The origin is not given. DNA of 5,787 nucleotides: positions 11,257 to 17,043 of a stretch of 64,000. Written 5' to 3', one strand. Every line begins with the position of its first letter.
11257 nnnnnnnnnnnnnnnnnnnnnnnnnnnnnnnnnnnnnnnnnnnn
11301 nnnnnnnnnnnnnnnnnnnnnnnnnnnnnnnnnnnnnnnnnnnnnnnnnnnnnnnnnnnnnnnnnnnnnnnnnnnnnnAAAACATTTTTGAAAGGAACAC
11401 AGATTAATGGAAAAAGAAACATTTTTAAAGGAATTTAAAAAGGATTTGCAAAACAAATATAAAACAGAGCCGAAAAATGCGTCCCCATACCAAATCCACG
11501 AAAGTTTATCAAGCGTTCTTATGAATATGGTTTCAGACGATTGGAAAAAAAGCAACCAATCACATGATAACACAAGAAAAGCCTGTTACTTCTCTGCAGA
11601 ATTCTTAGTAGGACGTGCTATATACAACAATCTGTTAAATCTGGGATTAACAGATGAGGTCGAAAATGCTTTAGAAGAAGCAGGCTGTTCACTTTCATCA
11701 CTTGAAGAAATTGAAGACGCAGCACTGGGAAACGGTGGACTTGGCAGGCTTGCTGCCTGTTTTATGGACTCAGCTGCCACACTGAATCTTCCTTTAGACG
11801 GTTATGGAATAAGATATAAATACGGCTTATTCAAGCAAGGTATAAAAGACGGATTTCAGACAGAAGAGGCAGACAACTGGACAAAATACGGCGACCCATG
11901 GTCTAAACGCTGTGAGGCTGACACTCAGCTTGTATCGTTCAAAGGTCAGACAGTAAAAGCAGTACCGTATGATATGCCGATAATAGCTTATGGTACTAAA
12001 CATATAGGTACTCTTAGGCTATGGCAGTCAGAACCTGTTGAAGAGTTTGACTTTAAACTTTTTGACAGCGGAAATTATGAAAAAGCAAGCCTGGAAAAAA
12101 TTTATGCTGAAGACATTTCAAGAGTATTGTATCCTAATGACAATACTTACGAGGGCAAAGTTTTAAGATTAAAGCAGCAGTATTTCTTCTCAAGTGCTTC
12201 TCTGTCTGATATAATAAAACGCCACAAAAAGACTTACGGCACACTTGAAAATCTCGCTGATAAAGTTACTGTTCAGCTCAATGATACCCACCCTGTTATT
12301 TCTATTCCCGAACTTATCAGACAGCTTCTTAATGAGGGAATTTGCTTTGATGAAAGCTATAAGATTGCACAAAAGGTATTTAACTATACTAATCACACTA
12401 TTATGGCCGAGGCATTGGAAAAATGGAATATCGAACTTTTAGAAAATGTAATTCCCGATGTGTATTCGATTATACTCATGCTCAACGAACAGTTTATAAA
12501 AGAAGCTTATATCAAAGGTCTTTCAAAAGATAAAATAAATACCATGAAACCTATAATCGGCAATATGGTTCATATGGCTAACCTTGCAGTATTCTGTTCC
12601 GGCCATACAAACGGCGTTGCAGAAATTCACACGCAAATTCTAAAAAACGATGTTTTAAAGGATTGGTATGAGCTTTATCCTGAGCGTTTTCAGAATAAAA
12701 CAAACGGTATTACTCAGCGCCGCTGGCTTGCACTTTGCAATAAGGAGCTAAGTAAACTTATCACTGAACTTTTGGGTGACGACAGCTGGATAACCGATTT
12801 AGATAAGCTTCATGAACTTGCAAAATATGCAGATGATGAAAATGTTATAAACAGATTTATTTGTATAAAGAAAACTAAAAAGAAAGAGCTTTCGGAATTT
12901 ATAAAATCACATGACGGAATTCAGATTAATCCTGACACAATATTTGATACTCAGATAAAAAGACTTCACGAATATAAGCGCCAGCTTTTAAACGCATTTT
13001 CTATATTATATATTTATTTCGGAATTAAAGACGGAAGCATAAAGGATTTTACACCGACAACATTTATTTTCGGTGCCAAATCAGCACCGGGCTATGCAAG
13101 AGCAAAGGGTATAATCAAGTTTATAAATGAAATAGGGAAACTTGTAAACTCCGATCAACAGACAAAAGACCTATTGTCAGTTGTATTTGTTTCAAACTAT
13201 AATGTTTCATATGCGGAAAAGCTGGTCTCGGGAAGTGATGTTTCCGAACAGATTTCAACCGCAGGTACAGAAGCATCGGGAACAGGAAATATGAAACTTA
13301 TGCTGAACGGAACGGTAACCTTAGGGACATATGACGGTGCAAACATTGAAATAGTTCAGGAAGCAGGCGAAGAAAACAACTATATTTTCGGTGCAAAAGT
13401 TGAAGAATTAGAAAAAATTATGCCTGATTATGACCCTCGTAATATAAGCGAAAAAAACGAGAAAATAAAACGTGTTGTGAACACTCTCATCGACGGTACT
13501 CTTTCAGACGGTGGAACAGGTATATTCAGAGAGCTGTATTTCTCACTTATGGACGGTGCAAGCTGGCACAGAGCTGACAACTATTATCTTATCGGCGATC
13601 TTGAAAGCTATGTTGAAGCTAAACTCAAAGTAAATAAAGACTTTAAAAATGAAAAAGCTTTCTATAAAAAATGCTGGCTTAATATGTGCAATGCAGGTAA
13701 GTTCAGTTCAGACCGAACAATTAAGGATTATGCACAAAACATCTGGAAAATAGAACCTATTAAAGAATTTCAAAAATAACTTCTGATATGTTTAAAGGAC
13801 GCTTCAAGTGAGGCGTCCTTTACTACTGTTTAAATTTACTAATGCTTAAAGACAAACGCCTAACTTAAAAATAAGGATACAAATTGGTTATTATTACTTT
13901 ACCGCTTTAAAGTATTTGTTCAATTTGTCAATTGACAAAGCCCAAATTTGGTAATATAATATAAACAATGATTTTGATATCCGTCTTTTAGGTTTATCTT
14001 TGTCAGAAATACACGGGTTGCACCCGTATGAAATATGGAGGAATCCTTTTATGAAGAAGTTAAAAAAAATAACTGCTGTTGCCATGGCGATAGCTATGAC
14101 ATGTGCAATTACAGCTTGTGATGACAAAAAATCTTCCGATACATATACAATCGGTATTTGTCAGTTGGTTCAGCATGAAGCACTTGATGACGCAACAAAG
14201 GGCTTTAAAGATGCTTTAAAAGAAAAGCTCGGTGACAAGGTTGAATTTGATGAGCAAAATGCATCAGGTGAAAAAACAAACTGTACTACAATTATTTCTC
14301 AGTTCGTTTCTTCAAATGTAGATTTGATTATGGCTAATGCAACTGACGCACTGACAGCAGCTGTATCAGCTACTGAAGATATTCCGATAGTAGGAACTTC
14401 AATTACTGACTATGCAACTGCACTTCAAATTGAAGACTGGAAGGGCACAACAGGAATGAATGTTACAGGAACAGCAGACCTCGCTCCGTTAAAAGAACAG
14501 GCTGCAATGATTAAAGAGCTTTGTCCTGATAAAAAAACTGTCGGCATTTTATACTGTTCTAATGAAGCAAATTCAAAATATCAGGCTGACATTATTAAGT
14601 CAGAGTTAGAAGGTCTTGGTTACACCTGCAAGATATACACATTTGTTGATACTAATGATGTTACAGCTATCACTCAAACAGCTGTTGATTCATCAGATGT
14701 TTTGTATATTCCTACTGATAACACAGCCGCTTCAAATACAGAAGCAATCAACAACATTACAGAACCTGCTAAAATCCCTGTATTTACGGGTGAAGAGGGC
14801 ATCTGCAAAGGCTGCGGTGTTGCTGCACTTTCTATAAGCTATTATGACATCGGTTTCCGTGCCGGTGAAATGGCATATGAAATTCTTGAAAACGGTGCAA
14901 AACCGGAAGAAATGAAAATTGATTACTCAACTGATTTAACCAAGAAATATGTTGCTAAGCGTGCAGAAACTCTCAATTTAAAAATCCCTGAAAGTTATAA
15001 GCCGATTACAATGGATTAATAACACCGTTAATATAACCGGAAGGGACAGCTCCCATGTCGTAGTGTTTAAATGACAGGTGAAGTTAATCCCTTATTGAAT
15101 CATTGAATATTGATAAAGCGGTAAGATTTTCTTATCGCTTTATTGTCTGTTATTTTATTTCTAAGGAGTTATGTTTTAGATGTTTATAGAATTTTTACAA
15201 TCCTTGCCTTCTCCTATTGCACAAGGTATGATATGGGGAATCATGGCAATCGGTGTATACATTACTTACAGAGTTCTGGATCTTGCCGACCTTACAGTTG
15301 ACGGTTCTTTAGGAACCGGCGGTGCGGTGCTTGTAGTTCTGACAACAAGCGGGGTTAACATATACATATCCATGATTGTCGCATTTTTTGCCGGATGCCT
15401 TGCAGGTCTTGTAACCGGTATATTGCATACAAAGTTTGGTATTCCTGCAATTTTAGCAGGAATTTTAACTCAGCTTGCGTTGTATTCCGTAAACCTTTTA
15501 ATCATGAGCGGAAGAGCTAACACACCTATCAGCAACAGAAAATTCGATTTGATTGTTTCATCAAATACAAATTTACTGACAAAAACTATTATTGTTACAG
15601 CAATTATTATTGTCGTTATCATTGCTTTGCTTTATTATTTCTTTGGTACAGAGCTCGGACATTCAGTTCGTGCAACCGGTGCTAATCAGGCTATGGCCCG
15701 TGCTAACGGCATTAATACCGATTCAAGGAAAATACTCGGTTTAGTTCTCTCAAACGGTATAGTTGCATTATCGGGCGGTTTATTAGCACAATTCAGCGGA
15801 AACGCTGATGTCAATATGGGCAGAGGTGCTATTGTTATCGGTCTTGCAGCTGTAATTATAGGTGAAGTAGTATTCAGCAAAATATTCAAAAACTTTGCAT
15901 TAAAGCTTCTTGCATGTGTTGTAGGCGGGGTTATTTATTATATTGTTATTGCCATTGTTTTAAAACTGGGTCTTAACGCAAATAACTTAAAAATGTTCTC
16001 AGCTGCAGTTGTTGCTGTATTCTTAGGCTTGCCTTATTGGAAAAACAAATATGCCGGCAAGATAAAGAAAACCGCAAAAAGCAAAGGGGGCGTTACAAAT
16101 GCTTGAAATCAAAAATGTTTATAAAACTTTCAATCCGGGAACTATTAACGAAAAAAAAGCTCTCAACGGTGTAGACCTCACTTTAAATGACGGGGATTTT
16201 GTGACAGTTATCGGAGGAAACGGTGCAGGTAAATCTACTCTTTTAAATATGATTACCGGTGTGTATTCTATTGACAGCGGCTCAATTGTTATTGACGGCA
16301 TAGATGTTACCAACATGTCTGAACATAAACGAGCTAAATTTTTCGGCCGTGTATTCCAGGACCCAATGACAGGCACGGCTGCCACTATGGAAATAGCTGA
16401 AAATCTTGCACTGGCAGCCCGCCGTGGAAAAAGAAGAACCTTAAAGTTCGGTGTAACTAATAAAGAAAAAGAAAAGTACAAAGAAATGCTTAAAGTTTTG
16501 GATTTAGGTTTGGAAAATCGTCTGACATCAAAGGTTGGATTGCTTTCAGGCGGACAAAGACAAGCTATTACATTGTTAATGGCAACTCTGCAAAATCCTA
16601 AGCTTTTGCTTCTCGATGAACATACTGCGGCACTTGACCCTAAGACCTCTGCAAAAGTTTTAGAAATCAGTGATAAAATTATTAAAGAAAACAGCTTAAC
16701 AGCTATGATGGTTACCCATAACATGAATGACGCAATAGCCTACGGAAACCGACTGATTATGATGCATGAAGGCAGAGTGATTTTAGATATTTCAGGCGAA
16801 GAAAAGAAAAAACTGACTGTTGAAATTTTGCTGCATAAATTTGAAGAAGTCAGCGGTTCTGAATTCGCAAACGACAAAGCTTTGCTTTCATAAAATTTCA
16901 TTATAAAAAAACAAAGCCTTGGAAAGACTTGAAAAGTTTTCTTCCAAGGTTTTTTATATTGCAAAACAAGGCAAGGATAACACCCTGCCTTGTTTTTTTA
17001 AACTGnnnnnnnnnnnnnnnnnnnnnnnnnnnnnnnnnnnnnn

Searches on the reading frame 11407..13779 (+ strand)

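Call 57: search_protein_families(library=pfam, proteins=[window:11407-13779:+], max_evalue=0.0001)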
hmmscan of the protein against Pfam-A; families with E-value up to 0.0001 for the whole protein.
window:11407-13779:+ (790 aa): 1 family
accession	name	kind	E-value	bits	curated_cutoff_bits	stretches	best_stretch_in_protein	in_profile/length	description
PF00343.26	Phosphorylase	-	2.9e-284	945.3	27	1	89-782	1-713/713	Carbohydrate phosphorylase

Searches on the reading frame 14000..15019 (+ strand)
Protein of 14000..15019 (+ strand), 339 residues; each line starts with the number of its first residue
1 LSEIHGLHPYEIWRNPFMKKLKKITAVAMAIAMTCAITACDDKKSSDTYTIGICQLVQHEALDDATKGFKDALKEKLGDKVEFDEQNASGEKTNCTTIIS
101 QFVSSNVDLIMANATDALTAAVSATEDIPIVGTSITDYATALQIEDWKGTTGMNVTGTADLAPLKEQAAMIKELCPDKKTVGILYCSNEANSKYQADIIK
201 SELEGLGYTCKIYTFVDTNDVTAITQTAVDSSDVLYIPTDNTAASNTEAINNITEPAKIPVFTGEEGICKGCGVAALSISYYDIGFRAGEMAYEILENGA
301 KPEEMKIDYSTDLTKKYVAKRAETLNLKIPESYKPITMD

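Call 57: search_protein_families(library=pfam, proteins=[window:14000-15019:+], max_evalue=0.0001)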
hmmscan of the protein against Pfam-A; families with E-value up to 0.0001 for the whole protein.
window:14000-15019:+ (339 aa): 2 families
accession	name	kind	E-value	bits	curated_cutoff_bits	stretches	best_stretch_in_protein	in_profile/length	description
PF04392.18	ABC_sub_bind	-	2.9e-57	194.6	25.9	1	51-331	2-283/293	ABC transporter substrate binding protein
PF13407.12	Peripla_BP_4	-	9.6e-07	29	35.1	1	63-226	14-170/258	Periplasmic binding protein domain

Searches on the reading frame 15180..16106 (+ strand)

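Call 57: search_protein_families(library=pfam, proteins=[window:15180-16106:+], max_evalue=0.0001)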
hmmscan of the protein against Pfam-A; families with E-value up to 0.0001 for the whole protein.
window:15180-16106:+ (308 aa): 1 family
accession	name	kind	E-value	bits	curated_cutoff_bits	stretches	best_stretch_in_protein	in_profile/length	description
PF02653.21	BPD_transp_2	-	1.4e-27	96.9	26.8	1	14-278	7-265/269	Branched-chain amino acid transport system / permease component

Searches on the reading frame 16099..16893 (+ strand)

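Call 58: search_protein_families(library=pfam, proteins=[window:16099-16893:+], max_evalue=0.0001)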
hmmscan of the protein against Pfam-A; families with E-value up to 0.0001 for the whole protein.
window:16099-16893:+ (264 aa): 3 families
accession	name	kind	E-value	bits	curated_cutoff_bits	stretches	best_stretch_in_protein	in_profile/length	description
PF00005.33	ABC_tran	-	1.4e-29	103.9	25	1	22-177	1-137/137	ABC transporter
PF02463.25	SMC_N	-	8.3e-08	32.4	40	1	32-197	24-189/220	RecF/RecN/SMC N terminal domain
PF13304.12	AAA_21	-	2.2e-06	28.4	27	0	147-209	236-300/304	AAA domain, putative AbiEii toxin, Type IV TA system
